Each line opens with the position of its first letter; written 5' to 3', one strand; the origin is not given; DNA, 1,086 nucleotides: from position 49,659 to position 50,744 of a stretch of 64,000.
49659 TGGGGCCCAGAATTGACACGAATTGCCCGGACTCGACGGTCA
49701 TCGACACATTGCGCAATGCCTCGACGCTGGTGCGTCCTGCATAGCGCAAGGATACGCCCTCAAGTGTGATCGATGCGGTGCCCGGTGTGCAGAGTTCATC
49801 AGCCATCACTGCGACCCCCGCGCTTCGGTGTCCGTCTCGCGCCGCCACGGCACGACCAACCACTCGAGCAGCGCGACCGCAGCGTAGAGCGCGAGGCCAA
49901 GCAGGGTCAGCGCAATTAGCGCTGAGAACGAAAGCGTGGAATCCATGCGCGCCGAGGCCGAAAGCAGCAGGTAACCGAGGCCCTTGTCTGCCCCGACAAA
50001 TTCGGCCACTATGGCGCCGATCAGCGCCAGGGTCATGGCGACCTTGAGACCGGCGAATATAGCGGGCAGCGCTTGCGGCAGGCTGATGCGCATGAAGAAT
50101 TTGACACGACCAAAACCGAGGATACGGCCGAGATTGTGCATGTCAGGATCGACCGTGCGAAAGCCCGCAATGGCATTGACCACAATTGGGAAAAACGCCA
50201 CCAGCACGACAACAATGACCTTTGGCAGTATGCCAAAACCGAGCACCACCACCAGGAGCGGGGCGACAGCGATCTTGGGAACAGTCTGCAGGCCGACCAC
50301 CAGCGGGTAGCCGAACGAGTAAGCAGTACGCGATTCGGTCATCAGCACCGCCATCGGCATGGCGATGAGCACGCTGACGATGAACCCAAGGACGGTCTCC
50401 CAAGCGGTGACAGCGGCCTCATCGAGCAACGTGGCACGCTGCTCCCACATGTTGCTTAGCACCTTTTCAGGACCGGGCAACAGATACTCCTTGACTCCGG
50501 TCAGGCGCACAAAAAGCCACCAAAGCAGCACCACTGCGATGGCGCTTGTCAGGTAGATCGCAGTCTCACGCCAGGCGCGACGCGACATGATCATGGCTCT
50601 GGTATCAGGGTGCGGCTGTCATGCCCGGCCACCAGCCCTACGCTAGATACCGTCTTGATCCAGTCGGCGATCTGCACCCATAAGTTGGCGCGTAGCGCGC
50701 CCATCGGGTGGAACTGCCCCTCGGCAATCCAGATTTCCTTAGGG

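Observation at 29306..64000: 35-kb catabolic island of C-N hydrolases, Mo-hydroxylases and NMT1-type transporters that matches no pathway I know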

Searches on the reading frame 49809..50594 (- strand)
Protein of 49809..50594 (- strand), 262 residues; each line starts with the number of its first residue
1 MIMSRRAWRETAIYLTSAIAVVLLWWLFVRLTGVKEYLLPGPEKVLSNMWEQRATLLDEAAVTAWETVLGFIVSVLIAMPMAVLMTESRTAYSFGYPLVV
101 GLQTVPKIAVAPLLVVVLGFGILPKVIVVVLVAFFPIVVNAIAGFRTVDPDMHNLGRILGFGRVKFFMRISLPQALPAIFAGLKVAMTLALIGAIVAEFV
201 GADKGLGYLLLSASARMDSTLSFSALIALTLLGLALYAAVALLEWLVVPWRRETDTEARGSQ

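Call 6: search_protein_families(library=pfam, proteins=[window:49809-50594:-], max_evalue=0.00001)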
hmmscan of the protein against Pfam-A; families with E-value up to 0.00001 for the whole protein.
window:49809-50594:- (262 aa): 1 family
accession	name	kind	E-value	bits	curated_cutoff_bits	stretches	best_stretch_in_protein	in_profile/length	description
PF00528.27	BPD_transp_1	-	6.2e-28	98.2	26.4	1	75-244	2-179/184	Binding-protein-dependent transport system inner membrane component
